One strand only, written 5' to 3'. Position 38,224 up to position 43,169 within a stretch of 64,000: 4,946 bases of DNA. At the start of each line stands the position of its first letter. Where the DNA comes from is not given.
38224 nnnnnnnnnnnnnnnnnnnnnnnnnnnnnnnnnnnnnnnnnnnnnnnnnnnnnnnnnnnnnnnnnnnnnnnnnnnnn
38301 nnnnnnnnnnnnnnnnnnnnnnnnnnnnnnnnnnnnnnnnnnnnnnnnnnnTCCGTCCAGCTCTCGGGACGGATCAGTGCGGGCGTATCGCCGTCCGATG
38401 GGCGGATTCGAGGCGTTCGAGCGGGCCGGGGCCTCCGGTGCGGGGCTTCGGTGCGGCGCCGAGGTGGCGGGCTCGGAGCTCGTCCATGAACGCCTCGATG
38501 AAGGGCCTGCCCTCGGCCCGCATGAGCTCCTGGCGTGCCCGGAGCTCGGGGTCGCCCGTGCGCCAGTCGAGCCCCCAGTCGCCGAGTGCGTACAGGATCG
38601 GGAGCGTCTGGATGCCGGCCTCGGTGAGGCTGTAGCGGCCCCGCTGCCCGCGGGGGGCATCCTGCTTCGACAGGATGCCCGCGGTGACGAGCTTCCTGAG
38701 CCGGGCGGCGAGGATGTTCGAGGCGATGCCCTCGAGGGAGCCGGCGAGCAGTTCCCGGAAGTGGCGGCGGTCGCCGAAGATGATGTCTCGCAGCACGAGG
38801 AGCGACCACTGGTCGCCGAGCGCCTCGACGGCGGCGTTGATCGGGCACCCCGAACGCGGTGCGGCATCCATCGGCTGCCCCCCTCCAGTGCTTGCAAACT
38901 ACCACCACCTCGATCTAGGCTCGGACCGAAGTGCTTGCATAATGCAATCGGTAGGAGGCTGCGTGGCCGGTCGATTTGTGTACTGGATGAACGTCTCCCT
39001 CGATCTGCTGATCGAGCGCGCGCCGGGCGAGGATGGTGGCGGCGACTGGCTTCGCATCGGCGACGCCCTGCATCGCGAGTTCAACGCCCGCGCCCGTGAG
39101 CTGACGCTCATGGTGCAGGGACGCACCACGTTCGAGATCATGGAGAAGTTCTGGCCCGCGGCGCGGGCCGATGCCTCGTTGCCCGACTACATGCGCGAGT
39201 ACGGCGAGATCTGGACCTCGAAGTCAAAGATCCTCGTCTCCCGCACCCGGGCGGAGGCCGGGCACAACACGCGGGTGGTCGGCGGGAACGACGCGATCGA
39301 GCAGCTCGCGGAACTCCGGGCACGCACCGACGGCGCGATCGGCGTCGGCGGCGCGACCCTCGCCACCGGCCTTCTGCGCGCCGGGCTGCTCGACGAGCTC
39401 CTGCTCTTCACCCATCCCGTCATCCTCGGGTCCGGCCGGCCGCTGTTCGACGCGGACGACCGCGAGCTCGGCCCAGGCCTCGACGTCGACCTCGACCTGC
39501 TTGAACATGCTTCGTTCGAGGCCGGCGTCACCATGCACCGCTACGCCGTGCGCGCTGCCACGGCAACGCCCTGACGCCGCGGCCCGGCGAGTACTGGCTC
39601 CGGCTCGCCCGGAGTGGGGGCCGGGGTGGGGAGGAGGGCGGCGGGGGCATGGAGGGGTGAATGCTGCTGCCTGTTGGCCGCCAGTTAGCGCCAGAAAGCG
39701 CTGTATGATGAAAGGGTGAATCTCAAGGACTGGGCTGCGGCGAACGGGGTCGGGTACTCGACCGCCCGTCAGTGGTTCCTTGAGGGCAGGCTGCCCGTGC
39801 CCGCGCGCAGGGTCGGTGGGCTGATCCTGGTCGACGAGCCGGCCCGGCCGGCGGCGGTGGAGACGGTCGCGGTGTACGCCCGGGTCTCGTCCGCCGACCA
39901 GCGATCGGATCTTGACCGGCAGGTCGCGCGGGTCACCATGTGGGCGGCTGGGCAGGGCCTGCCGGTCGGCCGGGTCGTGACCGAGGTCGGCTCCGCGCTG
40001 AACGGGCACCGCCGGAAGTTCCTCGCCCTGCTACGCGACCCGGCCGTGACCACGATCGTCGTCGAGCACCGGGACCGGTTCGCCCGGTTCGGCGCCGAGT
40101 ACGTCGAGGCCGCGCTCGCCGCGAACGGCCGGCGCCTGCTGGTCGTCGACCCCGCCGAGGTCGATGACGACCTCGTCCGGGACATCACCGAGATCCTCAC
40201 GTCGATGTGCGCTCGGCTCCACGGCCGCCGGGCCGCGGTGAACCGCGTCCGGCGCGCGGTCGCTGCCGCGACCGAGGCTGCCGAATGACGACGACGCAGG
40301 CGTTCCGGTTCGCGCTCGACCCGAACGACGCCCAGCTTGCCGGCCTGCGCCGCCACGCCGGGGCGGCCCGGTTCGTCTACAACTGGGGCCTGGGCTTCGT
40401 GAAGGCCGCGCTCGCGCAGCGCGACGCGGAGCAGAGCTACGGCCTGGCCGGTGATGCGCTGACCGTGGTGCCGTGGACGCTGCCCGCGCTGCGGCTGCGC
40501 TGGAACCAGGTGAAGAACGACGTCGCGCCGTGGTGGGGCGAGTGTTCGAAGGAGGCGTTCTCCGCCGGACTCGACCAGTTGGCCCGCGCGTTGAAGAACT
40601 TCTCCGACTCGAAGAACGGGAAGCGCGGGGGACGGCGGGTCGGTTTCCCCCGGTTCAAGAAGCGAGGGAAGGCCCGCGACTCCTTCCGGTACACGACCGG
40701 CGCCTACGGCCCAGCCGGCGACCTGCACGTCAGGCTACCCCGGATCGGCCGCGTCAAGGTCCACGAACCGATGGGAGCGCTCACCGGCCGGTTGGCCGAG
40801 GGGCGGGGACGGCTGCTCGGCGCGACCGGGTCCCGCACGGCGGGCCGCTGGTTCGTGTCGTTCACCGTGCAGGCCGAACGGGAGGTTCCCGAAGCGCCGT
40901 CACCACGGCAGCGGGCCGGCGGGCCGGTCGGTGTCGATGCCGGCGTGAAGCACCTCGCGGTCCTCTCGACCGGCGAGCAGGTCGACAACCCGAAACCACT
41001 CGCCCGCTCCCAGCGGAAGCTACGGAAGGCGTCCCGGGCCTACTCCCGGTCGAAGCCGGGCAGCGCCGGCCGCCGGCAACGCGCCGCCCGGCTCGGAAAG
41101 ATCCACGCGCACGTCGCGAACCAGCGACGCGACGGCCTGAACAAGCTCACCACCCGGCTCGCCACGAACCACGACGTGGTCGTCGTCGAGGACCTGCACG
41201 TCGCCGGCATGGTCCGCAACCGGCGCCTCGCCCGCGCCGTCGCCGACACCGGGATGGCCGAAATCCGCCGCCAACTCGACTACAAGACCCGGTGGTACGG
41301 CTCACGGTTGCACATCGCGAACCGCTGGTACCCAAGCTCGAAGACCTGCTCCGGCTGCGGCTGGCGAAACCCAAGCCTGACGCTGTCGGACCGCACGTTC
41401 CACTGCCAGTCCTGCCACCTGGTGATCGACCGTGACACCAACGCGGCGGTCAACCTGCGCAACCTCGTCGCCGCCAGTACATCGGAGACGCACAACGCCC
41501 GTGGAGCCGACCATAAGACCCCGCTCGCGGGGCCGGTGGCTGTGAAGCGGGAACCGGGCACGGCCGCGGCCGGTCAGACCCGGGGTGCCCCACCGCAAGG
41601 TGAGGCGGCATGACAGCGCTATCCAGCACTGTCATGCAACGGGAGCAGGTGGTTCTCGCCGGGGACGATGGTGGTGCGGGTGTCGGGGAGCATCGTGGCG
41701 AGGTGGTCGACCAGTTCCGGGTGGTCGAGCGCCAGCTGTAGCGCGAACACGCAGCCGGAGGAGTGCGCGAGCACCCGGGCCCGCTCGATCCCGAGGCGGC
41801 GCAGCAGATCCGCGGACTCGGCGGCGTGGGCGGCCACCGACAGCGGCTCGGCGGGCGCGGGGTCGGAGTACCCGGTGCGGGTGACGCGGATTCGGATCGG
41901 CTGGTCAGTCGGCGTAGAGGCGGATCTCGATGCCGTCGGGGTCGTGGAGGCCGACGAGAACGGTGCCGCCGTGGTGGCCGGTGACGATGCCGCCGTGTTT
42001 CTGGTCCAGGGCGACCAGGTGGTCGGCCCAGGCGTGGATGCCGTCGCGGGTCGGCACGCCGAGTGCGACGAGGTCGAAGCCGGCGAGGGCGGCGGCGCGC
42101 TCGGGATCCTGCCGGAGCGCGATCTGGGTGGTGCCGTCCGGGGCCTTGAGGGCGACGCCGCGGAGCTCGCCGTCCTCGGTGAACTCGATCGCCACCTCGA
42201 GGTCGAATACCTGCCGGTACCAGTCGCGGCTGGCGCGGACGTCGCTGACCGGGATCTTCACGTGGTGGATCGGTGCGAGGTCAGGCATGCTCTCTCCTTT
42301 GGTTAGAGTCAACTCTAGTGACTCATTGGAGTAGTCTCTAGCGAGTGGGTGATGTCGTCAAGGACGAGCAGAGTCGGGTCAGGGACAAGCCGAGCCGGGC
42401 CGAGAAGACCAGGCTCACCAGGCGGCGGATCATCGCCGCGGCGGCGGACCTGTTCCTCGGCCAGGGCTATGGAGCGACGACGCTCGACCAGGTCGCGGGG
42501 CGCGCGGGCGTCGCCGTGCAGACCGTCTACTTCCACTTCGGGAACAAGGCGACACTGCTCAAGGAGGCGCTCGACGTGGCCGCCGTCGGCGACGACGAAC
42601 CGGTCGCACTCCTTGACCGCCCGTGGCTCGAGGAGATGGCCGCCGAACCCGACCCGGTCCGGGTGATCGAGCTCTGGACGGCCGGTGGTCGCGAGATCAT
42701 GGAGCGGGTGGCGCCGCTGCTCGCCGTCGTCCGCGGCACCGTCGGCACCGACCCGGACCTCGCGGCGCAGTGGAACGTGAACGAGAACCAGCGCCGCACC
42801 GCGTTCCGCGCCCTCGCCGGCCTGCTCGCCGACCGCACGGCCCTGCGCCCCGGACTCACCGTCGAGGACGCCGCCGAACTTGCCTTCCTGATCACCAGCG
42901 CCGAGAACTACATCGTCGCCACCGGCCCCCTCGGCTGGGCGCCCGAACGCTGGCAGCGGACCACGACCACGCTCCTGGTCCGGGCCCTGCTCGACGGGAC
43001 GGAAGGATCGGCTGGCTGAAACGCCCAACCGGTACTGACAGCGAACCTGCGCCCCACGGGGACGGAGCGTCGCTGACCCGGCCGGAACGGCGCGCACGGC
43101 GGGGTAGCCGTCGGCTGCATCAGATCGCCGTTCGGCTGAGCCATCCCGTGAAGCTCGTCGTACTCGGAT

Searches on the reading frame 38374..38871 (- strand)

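Call 42: search_protein_families(library=pfam, proteins=[window:38374-38871:-], max_evalue=0.001)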
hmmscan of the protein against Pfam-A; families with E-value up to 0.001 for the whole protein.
window:38374-38871:- (165 aa): 1 family
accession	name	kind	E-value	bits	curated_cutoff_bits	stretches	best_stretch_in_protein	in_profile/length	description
PF01638.23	HxlR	-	1.5e-14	54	20.8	1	18-104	2-87/91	HxlR-like helix-turn-helix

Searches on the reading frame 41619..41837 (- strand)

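Call 42: search_protein_families(library=pfam, proteins=[window:41619-41837:-], max_evalue=0.001)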
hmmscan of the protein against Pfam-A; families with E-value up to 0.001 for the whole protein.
window:41619-41837:- (72 aa): 1 family
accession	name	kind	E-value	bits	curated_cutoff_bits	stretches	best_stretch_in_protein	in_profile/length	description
PF00561.26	Abhydrolase_1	-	2.3e-07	31.1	25.8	1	3-53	54-103/245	alpha/beta hydrolase fold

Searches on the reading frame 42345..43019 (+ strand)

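Call 6: search_protein_families(library=pfam, proteins=[window:42345-43019:+], max_evalue=0.01)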
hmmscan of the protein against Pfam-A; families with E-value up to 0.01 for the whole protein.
window:42345-43019:+ (224 aa): 1 family
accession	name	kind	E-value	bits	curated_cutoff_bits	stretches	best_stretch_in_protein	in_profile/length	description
PF00440.29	TetR_N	-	7.1e-15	55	24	1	29-75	1-47/47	Bacterial regulatory proteins, tetR family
